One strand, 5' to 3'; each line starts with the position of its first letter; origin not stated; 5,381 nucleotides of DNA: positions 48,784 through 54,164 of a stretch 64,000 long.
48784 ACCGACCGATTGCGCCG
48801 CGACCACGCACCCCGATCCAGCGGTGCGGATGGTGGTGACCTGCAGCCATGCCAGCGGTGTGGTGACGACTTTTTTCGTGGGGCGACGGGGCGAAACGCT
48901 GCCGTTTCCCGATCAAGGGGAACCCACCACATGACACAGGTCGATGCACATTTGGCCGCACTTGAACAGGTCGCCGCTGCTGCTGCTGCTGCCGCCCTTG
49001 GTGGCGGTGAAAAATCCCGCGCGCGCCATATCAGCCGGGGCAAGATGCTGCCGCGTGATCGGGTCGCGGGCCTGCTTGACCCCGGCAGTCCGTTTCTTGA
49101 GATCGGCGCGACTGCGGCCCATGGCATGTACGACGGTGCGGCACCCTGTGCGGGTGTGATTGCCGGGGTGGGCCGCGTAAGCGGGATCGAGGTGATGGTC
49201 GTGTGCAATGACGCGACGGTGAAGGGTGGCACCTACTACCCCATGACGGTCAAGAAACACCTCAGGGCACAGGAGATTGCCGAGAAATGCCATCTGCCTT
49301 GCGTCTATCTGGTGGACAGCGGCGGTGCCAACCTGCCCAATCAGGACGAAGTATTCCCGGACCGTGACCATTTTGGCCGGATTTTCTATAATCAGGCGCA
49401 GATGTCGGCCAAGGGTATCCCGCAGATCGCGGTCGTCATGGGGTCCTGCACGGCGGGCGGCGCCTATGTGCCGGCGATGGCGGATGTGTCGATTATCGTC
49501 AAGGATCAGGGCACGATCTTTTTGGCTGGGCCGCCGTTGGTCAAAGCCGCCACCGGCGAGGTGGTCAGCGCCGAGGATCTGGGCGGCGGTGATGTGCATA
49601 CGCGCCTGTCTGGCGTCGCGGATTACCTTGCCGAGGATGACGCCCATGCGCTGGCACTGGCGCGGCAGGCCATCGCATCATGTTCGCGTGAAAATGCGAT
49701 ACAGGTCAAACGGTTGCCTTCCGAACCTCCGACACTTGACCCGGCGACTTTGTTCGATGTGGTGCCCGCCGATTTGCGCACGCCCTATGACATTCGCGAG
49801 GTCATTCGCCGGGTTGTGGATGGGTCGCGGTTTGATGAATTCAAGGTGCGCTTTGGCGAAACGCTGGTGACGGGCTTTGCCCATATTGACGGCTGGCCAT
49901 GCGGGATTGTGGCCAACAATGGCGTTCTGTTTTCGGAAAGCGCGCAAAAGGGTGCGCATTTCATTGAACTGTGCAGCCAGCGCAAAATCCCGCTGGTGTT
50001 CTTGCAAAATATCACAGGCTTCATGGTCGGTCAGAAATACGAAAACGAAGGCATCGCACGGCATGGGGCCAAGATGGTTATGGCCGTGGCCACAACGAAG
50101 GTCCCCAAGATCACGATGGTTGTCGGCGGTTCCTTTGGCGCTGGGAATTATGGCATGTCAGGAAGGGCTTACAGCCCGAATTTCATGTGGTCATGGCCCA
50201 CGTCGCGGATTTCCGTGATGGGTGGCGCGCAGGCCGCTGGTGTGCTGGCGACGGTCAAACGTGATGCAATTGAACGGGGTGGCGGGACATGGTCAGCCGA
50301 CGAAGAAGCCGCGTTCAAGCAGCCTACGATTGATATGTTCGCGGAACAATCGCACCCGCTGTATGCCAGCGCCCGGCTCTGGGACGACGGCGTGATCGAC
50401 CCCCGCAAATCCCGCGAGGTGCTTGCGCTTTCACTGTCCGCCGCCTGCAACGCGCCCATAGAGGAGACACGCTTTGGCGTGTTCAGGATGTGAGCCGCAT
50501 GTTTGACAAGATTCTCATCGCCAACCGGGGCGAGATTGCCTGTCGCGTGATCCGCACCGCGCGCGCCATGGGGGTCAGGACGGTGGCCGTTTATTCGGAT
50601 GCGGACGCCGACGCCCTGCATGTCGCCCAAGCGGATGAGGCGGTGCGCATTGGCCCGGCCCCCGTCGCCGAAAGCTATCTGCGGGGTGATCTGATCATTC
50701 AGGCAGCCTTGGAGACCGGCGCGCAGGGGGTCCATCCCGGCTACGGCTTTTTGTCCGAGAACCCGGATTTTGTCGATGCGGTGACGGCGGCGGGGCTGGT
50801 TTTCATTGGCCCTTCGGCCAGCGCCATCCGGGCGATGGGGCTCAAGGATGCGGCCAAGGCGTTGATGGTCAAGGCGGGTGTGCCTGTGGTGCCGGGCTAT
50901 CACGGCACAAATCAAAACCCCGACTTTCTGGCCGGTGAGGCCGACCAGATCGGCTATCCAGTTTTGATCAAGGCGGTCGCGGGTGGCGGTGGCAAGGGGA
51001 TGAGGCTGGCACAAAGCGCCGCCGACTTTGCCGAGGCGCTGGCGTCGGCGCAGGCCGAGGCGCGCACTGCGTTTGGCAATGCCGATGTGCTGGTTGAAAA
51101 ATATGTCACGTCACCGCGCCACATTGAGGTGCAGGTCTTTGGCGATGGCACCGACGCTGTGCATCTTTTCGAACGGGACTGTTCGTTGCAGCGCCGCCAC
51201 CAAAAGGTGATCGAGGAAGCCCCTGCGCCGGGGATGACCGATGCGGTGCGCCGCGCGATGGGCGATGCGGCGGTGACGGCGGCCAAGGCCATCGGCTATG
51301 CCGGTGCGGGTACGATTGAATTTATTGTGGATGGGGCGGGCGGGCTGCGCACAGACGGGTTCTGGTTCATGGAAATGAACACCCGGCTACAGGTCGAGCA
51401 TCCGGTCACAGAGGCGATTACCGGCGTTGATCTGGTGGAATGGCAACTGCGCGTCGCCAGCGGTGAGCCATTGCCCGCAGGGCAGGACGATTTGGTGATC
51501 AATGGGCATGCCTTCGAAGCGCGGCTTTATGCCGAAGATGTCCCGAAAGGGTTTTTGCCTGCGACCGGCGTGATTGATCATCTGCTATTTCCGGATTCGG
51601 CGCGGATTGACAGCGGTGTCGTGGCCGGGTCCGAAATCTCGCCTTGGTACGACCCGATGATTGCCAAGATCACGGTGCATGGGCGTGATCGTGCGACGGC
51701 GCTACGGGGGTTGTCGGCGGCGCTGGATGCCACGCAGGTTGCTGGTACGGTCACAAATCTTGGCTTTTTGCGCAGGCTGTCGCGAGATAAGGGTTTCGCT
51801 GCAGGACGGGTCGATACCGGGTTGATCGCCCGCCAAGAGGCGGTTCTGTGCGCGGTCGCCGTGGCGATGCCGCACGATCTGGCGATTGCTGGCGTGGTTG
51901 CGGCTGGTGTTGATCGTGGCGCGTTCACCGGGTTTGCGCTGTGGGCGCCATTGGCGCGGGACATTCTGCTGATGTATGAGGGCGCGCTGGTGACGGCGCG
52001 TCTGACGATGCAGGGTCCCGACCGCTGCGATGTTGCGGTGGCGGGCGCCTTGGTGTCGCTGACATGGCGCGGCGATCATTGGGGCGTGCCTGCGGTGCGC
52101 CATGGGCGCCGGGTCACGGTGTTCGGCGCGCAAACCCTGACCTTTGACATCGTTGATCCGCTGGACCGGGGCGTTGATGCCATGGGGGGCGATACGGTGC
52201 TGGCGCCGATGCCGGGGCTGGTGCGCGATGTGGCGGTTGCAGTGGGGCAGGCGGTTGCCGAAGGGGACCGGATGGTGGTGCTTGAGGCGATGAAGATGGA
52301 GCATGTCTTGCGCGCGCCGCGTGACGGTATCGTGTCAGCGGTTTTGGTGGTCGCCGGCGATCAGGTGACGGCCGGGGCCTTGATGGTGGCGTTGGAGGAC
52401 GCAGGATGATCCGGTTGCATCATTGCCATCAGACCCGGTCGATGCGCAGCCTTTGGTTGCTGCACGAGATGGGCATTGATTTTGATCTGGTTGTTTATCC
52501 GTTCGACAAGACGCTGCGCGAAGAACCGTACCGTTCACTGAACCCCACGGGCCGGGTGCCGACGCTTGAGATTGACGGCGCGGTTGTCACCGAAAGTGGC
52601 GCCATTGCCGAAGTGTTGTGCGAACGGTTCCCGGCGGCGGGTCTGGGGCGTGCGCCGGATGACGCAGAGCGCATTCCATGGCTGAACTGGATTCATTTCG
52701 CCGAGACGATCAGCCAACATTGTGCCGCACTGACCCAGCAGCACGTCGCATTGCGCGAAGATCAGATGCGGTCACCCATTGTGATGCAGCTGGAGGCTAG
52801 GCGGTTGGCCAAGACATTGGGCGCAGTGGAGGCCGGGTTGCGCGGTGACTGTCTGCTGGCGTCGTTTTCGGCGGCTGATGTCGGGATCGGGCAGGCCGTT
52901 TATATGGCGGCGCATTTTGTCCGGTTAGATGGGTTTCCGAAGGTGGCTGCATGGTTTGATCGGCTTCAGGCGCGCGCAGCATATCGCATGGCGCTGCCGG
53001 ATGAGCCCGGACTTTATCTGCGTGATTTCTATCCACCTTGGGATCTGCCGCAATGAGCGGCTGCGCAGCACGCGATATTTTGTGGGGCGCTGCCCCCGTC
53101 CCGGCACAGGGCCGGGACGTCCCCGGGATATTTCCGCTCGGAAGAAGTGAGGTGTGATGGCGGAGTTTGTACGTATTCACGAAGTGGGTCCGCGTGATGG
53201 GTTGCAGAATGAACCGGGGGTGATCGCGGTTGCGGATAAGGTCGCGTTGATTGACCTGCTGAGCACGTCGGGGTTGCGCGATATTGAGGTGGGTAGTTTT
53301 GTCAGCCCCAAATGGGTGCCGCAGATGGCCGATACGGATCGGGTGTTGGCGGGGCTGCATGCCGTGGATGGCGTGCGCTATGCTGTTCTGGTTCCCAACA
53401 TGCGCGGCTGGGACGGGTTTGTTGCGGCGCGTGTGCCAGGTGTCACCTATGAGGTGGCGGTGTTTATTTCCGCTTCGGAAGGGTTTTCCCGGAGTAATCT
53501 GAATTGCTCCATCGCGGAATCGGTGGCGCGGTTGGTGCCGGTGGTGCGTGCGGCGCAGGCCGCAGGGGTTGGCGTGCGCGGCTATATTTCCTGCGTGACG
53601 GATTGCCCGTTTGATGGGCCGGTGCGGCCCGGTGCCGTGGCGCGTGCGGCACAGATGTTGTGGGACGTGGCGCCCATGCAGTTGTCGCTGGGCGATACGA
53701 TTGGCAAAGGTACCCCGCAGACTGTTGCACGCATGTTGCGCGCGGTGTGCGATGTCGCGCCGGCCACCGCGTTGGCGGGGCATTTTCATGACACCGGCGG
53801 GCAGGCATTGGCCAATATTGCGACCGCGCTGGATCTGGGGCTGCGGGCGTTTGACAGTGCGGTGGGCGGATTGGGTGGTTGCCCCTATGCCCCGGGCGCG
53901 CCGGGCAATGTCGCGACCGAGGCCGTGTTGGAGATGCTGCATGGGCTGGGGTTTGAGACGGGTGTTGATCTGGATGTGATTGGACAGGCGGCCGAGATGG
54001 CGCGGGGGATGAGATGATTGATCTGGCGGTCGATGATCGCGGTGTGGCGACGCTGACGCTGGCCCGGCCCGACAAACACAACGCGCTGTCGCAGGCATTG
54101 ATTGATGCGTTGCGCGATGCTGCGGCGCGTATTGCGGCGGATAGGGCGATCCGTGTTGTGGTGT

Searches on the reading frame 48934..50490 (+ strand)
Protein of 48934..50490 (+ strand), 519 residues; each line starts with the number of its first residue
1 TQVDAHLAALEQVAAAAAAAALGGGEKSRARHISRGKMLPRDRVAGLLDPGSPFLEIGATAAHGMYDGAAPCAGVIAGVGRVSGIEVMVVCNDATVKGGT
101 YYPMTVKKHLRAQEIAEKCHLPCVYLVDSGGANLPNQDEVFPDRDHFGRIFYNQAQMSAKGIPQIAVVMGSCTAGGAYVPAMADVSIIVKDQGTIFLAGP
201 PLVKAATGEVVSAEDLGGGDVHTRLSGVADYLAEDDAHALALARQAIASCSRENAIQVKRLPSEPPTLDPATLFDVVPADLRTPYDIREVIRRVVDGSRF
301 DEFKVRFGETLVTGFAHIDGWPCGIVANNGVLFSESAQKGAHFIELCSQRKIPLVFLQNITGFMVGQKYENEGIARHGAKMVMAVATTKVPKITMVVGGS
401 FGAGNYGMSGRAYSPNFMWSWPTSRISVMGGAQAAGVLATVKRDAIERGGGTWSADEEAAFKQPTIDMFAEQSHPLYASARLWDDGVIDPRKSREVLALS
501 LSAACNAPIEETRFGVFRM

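Call 6: search_protein_families(library=pfam, proteins=[window:48934-50490:+], max_evalue=0.1)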
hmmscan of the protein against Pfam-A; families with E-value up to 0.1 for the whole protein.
window:48934-50490:+ (519 aa): 4 families
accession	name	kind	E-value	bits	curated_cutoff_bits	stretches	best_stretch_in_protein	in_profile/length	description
PF01039.27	Carboxyl_trans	-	3e-152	508.1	22.3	1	32-509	2-483/493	Carboxyl transferase domain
PF03255.19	ACCA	-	7.1e-13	48.8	23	2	75-188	94-212/310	Acetyl co-enzyme A carboxylase carboxyltransferase-like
PF06833.16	MdcE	-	5.6e-05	23.4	32.7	0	343-437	18-113/196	Malonate decarboxylase gamma subunit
PF00378.25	ECH_1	-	0.025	14.4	27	0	156-188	83-115/251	Enoyl-CoA hydratase/isomerase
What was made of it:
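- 48931..50493 (+): mccB (3-methylcrotonyl-CoA carboxylase carboxyltransferase subunit), the right conserved flank. Pfam Carboxyl_trans 3e-152 (call 6).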

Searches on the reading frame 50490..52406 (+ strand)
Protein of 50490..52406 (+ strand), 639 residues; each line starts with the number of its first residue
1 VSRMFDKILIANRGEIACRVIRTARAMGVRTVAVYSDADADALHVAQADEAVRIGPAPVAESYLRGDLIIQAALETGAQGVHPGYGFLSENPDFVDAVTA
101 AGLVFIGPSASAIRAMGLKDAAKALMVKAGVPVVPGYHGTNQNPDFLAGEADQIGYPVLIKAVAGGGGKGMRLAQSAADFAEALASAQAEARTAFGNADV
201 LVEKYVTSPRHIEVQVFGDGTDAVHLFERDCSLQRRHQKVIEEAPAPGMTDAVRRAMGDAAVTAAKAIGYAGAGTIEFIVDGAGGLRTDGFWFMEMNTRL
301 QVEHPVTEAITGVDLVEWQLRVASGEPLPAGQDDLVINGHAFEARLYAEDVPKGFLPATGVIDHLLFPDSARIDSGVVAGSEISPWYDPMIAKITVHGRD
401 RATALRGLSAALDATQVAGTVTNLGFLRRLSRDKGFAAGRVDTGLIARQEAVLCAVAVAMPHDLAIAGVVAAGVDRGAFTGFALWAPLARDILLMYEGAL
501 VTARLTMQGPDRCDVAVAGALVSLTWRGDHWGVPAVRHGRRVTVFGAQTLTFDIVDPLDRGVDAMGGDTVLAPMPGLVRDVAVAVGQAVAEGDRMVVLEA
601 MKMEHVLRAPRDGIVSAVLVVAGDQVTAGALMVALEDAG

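Call 6: search_protein_families(library=pfam, proteins=[window:50490-52406:+], max_evalue=0.1)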
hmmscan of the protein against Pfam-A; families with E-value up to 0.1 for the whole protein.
window:50490-52406:+ (639 aa): 10 families
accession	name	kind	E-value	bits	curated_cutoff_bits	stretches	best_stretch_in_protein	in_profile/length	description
PF02786.22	CPSase_L_D2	-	1.9e-71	240.4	19.8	1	119-329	2-209/211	Carbamoyl-phosphate synthase L chain, ATP binding domain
PF00289.28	Biotin_carb_N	-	3.6e-44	150.2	25.5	1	4-113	1-110/110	Biotin carboxylase, N-terminal domain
PF02785.25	Biotin_carb_C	-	6.4e-31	107.1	32.4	1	343-447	1-107/108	Biotin carboxylase C-terminal domain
PF00364.28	Biotin_lipoyl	-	3.7e-15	55.9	22.1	1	569-634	2-72/73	Biotin-requiring enzyme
PF02222.28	ATP-grasp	-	5.2e-09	36.4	27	1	128-281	5-150/179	ATP-grasp domain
PF07478.18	Dala_Dala_lig_C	-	3.7e-08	33.6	24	1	140-298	20-174/204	D-ala D-ala ligase C-terminus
PF13533.13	Biotin_lipoyl_2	-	7.4e-06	26.1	29.8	0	572-593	5-26/32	Biotin-lipoyl like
PF13437.12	HlyD_3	-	2.1e-05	25.6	22.2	1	606-637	1-32/106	HlyD family secretion protein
PF01071.24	GARS_A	-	0.0041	17.4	27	1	119-226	3-108/194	Phosphoribosylglycinamide synthetase, ATP-grasp (A) domain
PF16576.10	HlyD_D23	-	0.015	15.1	30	0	605-637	109-141/214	Barrel-sandwich domain of CusB or HlyD membrane-fusion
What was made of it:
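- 50490..52409 (+): mccA (biotin carboxylase/BCCP subunit), the next operon gene. Pfam CPSase_L_D2, Biotin_carb_N/C and Biotin_lipoyl (call 6).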

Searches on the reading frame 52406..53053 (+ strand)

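Call 6: search_protein_families(library=pfam, proteins=[window:52406-53053:+], max_evalue=0.1)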
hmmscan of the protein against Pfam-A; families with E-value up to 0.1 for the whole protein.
window:52406-53053:+ (216 aa): 4 families
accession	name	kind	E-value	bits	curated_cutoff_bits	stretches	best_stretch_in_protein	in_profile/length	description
PF13409.12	GST_N_2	-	8.5e-14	52.4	25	1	12-73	5-69/70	Glutathione S-transferase, N-terminal domain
PF13417.12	GST_N_3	-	3.2e-11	43.8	22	1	12-77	10-73/75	Glutathione S-transferase, N-terminal domain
PF02798.26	GST_N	-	6.3e-11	42.9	20.9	1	5-69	7-72/76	Glutathione S-transferase, N-terminal domain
PF13410.11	GST_C_2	-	0.00018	22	24.9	1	131-186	8-69/69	Glutathione S-transferase, C-terminal domain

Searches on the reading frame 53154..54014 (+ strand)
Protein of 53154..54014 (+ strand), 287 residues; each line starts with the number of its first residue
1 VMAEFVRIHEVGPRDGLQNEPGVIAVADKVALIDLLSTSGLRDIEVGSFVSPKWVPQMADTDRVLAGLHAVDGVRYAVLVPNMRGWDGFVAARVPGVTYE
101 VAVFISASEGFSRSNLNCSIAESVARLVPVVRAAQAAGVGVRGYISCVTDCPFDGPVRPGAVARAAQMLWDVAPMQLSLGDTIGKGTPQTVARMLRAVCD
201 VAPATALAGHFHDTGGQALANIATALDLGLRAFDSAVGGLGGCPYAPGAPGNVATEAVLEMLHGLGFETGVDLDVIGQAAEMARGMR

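Call 6: search_protein_families(library=pfam, proteins=[window:53154-54014:+], max_evalue=0.1)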
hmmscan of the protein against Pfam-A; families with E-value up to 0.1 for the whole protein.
window:53154-54014:+ (287 aa): 1 family
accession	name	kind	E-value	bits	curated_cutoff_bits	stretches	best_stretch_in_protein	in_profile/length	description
PF00682.25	HMGL-like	-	8.1e-38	130.7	29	1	6-282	2-259/260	HMGL-like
